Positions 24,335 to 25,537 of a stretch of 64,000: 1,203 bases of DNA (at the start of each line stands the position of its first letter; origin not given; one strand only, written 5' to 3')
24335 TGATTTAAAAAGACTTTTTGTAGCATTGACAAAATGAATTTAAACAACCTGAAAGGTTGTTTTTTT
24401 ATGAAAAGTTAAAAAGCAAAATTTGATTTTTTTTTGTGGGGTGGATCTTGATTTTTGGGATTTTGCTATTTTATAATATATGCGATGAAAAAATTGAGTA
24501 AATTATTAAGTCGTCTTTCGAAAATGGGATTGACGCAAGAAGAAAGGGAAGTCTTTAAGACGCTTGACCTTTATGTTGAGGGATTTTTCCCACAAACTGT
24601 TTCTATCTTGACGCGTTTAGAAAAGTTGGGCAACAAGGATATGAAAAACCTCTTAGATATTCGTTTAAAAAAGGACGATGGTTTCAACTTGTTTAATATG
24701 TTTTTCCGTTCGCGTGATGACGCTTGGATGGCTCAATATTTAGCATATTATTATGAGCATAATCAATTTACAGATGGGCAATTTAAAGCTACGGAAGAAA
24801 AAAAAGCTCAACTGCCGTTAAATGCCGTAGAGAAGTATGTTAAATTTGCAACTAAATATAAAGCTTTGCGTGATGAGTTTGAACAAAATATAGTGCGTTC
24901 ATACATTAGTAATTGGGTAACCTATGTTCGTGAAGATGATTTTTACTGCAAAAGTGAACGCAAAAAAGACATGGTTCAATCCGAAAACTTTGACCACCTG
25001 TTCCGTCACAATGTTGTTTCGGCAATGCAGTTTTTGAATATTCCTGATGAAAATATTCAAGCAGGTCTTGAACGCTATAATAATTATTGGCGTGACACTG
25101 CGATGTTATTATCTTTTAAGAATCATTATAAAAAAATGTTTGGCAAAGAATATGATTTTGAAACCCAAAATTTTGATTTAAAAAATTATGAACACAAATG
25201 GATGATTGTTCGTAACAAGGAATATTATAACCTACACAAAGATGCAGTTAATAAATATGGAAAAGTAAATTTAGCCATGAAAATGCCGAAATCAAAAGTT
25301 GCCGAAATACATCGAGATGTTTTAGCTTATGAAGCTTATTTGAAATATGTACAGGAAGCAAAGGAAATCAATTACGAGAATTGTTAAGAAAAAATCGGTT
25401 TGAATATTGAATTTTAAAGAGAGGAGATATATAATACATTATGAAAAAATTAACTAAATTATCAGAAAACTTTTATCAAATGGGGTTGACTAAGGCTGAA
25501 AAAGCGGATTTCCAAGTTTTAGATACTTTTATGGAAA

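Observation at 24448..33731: Nine tandem, same-strand paralogs of an unrecognised ~300-aa soluble protein family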

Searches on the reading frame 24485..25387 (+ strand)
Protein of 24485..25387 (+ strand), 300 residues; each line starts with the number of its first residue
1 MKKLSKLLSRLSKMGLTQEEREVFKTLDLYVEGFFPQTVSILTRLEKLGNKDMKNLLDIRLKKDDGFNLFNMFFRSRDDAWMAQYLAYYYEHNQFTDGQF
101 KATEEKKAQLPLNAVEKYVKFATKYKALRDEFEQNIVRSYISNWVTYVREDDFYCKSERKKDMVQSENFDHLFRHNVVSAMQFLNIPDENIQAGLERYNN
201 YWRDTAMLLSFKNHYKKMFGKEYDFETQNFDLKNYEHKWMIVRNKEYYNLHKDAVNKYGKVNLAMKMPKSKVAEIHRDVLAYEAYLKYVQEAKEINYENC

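Call 4: search_protein_families(library=pfam, proteins=[window:24485-25387:+], max_evalue=1)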
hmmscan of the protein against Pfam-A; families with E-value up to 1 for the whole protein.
window:24485-25387:+ (300 aa): 0 families

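Call 6: search_protein_families(library=ncbifam, alignment_id=A1, max_evalue=1)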
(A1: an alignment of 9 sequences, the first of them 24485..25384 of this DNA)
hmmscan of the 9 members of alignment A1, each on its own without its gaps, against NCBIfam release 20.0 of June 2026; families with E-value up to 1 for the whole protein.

A. member 1, window:24485-25384:+ (300 aa): 0 families

B. families by the number of members that match (of 9 scanned): 3 families
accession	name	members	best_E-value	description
TIGR03338.1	phnR_burk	1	0.011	phosphonate utilization associated transcriptional regulator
NF010645.0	PRK14042.1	1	0.043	pyruvate carboxylase subunit B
NF005400.0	PRK06947.1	1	0.19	SDR family oxidoreductase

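Call 7: search_protein_families(library=phrogs, alignment_id=A1, max_evalue=1)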
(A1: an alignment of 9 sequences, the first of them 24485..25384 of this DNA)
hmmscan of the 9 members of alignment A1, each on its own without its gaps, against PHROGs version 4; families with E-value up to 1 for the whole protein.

A. member 1, window:24485-25384:+ (300 aa): 2 families
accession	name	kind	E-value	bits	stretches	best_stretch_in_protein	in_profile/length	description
phrog_19699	-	unknown function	0.0099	16.7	1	64-97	14-45/51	-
phrog_35524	-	unknown function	0.63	11.2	0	6-26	10-31/47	-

B. families by the number of members that match (of 9 scanned): 15 families
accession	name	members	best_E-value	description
phrog_5523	-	1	0.0067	-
phrog_19699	-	1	0.0099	-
phrog_29309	-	1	0.017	-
phrog_22796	-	1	0.018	-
phrog_17078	-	1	0.065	-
phrog_10896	-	1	0.077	-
phrog_37856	-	1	0.11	-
phrog_8478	-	1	0.12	amidase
phrog_12656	-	1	0.13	-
phrog_4874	-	1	0.17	-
phrog_16505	-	1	0.2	-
phrog_15875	-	1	0.23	-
phrog_28283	-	1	0.25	-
phrog_23284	-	1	0.28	-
phrog_35524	-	1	0.63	-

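Call 8: search_protein_families(library=padloc, alignment_id=A1, max_evalue=1)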
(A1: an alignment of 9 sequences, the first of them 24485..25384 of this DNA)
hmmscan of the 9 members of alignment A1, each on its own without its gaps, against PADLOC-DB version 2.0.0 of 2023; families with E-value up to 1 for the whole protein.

A. member 1, window:24485-25384:+ (300 aa): 0 families

B. families by the number of members that match (of 9 scanned): 1 family
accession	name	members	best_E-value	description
PDLC04524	PDC-M22A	1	0.0078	-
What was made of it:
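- On Known anti-phage defence systems: PADLOC gave a single weak hit for one member (call 8).
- No PADLOC hit shared by the paralogs: a single weak hit, E 0.0078, for one of nine members (call 8).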

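Call 9: search_solved_structures(query=A1, max_evalue=10)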
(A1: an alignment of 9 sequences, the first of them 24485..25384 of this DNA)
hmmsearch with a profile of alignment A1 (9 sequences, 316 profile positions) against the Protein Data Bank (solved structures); distinct sequences matched with E-value up to 10: 1.
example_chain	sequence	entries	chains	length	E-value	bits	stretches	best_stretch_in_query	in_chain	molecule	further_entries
4hkh_A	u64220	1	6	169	0.083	15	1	235-300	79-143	Putative type VI secretion protein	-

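Call 10: find_homologous_proteins(query=A1, max_evalue=0.001)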
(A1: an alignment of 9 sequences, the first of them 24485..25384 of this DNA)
Query A1 (9 sequences) (300 aa, profile of the alignment): 3 proteins with E <= 0.001 among 5038 candidates.
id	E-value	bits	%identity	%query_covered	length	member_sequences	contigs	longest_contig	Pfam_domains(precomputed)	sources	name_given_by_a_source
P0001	1.2e-86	309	90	100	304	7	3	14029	-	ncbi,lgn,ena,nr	ncbi:MAG: hypothetical protein IKT33_03985 [Clostridia bacterium]|nr:hypothetical protein [Clostridi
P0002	6.8e-84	299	20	90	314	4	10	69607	-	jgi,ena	-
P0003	5.8e-72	260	67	95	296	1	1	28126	-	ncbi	-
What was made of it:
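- Tried and rejected: Word-indexed protein search with the profile: only 3 clusters (call 10).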

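Call 14: find_encoding_contigs(protein=P0002, flank=10000, max_places=6)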
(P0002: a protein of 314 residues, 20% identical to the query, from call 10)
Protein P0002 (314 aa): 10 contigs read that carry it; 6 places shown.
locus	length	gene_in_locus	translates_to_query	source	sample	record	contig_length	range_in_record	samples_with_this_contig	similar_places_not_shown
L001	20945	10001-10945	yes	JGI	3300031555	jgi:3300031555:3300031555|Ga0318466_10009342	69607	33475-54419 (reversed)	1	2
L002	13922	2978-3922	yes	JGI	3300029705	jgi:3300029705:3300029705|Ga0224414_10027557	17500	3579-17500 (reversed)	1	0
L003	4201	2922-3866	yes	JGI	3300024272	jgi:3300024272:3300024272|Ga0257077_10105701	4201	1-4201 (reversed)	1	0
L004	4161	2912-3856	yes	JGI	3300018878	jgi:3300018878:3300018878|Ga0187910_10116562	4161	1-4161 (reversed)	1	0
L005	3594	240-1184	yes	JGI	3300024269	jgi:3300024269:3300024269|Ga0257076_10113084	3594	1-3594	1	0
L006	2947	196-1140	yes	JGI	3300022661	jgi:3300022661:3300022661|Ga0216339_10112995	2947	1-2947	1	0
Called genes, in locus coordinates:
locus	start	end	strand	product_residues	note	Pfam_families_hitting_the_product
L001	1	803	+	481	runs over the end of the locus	PF00749:tRNA-synt_1c, PF19269:Anticodon_2 (weak)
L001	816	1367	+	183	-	PF01300:Sua5_yciO_yrdC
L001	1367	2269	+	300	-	PF01565:FAD_binding_4, PF02873:MurB_C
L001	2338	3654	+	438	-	-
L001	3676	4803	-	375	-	PF05580:Peptidase_S55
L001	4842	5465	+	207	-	-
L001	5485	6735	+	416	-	PF00144:Beta-lactamase (faint), PF00768:Peptidase_S11, PF13354:Beta-lactamase2, PF07943:PBP5_C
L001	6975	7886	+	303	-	-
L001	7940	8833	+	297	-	-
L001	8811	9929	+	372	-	-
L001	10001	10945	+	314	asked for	-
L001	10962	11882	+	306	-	-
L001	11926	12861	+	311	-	-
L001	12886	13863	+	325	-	-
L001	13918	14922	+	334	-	-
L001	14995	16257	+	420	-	-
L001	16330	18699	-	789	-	PF00528:BPD_transp_1, PF01547:SBP_bac_1 (weak)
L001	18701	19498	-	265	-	PF00528:BPD_transp_1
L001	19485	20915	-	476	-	PF09818:ABC_ATPase (faint), PF00005:ABC_tran, PF13304:AAA_21 (faint), PF08402:TOBE_2 (weak)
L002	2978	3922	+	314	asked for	-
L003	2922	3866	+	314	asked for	-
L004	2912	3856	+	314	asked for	-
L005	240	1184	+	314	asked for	-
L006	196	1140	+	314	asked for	-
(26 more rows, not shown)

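Call 15: find_encoding_contigs(protein=P0003, flank=10000, max_places=4)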
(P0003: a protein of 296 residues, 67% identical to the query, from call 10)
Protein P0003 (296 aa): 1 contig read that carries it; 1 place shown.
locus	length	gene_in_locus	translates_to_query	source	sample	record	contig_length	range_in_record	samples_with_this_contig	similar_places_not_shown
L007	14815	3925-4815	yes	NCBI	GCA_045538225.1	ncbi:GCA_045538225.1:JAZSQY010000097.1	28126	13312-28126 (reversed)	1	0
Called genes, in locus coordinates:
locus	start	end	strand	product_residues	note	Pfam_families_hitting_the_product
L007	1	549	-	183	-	?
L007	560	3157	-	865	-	PF02384:N6_Mtase (faint), PF07669:Eco57I, PF18135:Type_ISP_C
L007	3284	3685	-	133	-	-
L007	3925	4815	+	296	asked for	-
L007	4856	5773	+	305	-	-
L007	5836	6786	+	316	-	-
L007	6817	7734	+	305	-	-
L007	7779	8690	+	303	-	-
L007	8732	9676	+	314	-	-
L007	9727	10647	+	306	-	-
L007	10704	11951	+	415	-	-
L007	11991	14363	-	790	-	PF00528:BPD_transp_1, PF01547:SBP_bac_1 (weak)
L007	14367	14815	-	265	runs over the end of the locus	PF00528:BPD_transp_1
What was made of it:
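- In one genome a Type ISP restriction enzyme lies directly upstream (call 15).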

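Call 16: find_encoding_contigs(protein=P0001, flank=10000, max_places=4)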
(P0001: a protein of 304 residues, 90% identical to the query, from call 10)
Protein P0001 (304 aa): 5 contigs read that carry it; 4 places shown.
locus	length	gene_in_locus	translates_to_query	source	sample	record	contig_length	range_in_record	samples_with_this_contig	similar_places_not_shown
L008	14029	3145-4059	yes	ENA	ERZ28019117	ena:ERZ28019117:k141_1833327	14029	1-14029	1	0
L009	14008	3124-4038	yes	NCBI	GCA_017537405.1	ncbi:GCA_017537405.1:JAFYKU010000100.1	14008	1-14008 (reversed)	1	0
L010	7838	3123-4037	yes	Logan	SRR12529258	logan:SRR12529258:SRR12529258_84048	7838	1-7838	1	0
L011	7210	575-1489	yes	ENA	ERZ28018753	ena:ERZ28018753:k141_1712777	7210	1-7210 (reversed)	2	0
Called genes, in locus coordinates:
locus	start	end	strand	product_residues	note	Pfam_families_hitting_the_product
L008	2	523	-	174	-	?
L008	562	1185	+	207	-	-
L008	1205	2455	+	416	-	PF00144:Beta-lactamase (faint), PF00768:Peptidase_S11, PF13354:Beta-lactamase2, PF07943:PBP5_C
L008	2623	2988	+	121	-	-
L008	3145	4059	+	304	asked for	-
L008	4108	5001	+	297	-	-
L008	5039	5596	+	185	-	-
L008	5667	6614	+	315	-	-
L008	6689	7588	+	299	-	-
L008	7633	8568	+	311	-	-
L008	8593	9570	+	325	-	-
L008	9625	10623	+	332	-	-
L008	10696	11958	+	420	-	-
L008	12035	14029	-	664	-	PF00528:BPD_transp_1, PF01547:SBP_bac_1 (weak)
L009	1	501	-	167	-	?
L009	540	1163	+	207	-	-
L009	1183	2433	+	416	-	PF00144:Beta-lactamase (faint), PF00768:Peptidase_S11, PF13354:Beta-lactamase2, PF07943:PBP5_C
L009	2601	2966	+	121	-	-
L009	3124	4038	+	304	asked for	-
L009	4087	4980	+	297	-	-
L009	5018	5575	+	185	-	-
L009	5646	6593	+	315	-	-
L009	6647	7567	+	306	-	-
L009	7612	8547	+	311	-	-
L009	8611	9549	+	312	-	-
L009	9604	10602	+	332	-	-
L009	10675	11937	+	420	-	-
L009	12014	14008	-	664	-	PF00528:BPD_transp_1, PF01547:SBP_bac_1 (weak)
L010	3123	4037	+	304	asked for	-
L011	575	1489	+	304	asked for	-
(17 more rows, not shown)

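Call 18: search_protein_representatives(alignment_id=A1)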
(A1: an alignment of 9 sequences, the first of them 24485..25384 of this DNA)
Query: 9 sequences, 316 profile positions. Proteins with E-value up to 0.001 (for the whole library): 346; up to 1e-10: 288; up to 1e-30: 105. The best 150 are listed.
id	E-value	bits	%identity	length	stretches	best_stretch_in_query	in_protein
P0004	5.8e-100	350.6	-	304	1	16-315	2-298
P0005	6.2e-86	304.5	-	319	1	1-310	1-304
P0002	2.2e-84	299.4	-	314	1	5-315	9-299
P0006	1.2e-82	293.8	-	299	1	14-311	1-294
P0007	8.7e-77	274.5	-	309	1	1-308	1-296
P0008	2.0e-74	266.7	-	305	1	18-311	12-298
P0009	4.0e-73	262.4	-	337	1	1-307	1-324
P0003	1.9e-72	260.2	-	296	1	1-293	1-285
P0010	2.3e-71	256.6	-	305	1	1-294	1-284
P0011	1.2e-70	254.3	-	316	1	1-302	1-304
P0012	1.6e-70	253.9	-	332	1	1-303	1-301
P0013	2.6e-70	253.2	-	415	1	1-314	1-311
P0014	2.5e-67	243.4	-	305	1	1-307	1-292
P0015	1.2e-66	241.2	-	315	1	10-311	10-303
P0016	1.3e-63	231.2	-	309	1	1-302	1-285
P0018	3.8e-63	229.7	-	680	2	55-303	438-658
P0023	1.3e-57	211.4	-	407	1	7-308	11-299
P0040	6.4e-48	179.6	-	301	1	1-301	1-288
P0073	1.3e-36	142.5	-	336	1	22-304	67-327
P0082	2.9e-34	134.7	-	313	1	22-299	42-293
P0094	7.9e-33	130.1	-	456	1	20-301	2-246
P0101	1.8e-31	125.6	-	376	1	20-299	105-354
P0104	5.3e-31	124.1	-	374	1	58-304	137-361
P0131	6.6e-28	113.9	-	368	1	22-310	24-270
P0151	1.0e-26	110.0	-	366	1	16-302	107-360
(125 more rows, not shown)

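Call 52: find_encoding_contigs(protein=P0101, flank=10000, max_places=3)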
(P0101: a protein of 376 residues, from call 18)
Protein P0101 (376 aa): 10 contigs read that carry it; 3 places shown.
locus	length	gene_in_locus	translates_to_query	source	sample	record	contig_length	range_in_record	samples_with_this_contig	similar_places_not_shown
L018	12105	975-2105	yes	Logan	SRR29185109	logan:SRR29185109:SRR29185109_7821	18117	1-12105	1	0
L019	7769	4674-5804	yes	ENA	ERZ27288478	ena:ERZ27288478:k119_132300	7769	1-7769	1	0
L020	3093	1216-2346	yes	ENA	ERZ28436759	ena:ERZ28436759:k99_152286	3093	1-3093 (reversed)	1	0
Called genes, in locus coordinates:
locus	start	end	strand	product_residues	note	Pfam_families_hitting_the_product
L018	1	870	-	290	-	?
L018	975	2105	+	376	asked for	-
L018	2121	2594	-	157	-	PF00293:NUDIX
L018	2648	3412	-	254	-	PF01381:HTH_3, PF12844:HTH_19, PF13443:HTH_26 (faint), PF01928:CYTH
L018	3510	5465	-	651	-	PF14903:WG_beta_rep (faint)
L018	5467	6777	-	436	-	PF13203:DUF2201_N, PF09967:DUF2201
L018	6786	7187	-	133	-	-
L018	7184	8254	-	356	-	-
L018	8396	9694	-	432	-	-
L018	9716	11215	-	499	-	PF13091:PLDc_2, PF00614:PLDc (weak), PF13091:PLDc_2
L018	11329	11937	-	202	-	PF01725:Ham1p_like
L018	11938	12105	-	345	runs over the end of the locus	-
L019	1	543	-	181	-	?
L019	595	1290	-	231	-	PF13240:Zn_Ribbon_1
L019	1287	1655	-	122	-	-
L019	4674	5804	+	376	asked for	-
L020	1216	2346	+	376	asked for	-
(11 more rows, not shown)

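Call 53: find_encoding_contigs(protein=P0094, flank=10000, max_places=3)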
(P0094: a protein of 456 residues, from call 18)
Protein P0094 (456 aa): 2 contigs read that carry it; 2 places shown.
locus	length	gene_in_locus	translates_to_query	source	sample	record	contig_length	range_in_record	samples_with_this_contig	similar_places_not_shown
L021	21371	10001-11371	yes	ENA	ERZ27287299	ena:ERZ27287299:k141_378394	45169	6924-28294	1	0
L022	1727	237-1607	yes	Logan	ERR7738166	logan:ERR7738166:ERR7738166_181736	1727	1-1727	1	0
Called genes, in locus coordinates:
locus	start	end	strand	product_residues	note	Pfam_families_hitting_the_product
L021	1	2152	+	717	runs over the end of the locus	PF00664:ABC_membrane, PF00005:ABC_tran, PF02463:SMC_N (weak)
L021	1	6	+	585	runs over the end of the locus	PF00664:ABC_membrane, PF02463:SMC_N (faint), PF00005:ABC_tran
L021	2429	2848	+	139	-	-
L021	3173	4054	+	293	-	PF08902:DUF1848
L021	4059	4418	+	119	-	PF13811:DUF4186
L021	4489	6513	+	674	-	PF03717:PBP_dimer, PF00905:Transpeptidase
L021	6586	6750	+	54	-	PF00471:Ribosomal_L33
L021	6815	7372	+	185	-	PF08207:EFP_N, PF01132:EFP, PF09285:Elong-fact-P_C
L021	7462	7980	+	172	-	PF12685:SpoIIIAH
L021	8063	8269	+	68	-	PF00196:GerE, PF04545:Sigma70_r4 (weak), PF08281:Sigma70_r4_2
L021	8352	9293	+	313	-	PF10646:Germane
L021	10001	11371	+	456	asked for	-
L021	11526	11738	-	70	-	PF14098:SSPI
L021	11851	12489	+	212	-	PF01863:YgjP-like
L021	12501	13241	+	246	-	PF22435:MRM3-like_sub_bind, PF00588:SpoU_methylase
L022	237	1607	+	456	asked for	-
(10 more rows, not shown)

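Call 55: find_encoding_contigs(protein=P0018, flank=10000, max_places=3)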
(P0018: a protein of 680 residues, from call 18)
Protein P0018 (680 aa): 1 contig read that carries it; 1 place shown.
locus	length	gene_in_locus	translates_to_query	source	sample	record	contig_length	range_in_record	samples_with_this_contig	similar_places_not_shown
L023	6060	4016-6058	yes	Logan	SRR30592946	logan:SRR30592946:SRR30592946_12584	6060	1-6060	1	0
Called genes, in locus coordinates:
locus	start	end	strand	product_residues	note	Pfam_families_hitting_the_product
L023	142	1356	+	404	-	PF04055:Radical_SAM (weak), PF12836:HHH_3 (faint)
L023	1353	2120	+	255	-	PF13566:DUF4130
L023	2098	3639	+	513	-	PF00118:Cpn60_TCP1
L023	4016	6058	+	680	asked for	?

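Call 56: find_encoding_contigs(protein=P0073, flank=10000, max_places=3)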
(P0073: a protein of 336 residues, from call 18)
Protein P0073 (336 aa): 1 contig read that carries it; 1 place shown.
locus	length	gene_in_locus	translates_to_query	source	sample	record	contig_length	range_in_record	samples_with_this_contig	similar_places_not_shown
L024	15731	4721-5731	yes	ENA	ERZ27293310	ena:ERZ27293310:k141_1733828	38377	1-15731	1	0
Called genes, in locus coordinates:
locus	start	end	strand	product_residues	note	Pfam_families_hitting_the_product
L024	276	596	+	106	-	-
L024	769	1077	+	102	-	-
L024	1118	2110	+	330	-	-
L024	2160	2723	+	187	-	-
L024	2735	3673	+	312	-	-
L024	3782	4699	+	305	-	-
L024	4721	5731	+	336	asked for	-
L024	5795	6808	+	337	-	-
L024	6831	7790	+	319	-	-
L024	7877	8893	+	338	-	-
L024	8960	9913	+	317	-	-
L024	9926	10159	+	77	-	-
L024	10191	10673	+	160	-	-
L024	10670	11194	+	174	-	-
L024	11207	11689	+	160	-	PF04525:LOR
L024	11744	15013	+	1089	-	-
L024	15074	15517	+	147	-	-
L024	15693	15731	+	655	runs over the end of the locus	PF01554:MatE, PF13189:Cytidylate_kin2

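Call 58: list_cluster_members(proteins=[P0101, P0094, P0073, P0082, P0104, P0131, P0151, P0009, P0040, P0023])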
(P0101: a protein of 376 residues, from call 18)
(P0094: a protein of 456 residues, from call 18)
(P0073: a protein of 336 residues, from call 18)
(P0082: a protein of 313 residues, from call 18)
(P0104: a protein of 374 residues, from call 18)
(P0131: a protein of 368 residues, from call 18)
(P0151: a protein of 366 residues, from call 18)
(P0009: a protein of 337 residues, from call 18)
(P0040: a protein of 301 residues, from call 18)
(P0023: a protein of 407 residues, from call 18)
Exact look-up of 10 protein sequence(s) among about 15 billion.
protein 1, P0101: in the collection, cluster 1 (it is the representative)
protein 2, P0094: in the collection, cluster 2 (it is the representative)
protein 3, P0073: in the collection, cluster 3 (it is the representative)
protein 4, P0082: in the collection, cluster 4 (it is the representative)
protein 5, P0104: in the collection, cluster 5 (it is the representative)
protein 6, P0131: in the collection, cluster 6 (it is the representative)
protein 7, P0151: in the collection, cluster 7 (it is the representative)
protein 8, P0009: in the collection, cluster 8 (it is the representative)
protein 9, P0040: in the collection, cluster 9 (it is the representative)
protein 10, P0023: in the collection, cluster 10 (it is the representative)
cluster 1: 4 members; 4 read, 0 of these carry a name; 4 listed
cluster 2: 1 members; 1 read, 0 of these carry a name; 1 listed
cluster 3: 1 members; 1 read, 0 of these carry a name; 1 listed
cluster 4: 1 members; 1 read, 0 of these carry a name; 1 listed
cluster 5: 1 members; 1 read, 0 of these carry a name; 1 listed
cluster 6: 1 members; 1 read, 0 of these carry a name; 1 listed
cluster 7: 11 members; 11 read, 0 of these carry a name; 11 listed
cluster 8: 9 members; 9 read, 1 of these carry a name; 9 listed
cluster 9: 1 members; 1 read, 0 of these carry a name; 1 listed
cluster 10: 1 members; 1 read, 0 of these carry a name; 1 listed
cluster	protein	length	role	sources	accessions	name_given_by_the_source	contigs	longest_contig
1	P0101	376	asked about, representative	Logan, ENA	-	-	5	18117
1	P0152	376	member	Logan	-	-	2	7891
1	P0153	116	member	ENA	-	-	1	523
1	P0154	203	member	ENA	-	-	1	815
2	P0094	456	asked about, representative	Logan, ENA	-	-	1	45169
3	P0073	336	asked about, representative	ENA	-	-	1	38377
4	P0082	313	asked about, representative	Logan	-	-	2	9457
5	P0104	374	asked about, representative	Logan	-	-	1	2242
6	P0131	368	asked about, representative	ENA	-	-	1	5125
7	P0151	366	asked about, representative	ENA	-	-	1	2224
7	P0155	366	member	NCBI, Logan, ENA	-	-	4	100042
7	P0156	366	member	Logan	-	-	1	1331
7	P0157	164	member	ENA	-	-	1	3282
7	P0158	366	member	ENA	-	-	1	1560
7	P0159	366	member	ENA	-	-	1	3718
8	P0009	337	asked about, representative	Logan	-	-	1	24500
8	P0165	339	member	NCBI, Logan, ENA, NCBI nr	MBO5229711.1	MAG: hypothetical protein J6B20_02870 [Clostridia bacterium] | hypothetical protein [Clostridia bacterium]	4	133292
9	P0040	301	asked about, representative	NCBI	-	-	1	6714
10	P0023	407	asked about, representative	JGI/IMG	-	-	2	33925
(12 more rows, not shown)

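Call 59: search_protein_families(library=pfam, proteins=[L024:11744-15013:+, L024:1118-2110:+], max_evalue=0.1)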
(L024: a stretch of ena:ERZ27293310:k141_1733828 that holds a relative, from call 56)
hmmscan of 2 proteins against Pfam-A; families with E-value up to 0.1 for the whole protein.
L024:11744-15013:+ (1089 aa): 8 families
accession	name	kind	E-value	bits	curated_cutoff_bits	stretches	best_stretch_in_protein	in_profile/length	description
PF13402.12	Peptidase_M60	-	3.3e-29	102.7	25.8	1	261-541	1-273/275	Peptidase M60, enhancin and enhancin-like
PF00754.31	F5_F8_type_C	-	1.2e-11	45.2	28.2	1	719-827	17-127/127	F5/8 type C domain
PF17291.7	M60-like_N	-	1.4e-07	32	23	1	149-259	7-105/106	N-terminal domain of M60-like peptidases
PF22633.2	F5_F8_type_C_2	-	5.7e-07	30.5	27.8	1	719-810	2-91/91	NedA-like, galactose-binding domain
PF17963.7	Big_9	-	2e-06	29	23.6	1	586-657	14-84/89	Bacterial Ig domain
PF17892.7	Cadherin_5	-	3.4e-06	27.2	26.5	1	599-648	34-83/98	Cadherin-like domain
PF09985.14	Glucodextran_C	-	0.016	15.2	22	1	624-686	14-73/228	C-terminal binding-module, SLH-like, of glucodextranase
PF17803.7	Cadherin_4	-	0.096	13.7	25.1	1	597-629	38-71/71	Bacterial cadherin-like domain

L024:1118-2110:+ (330 aa): 1 family
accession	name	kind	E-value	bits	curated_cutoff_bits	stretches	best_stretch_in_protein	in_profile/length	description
PF18612.7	Bac_A_amyl_C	-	0.036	14.2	25.9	0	69-92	38-61/69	Bacterial Alpha amylase C-terminal domain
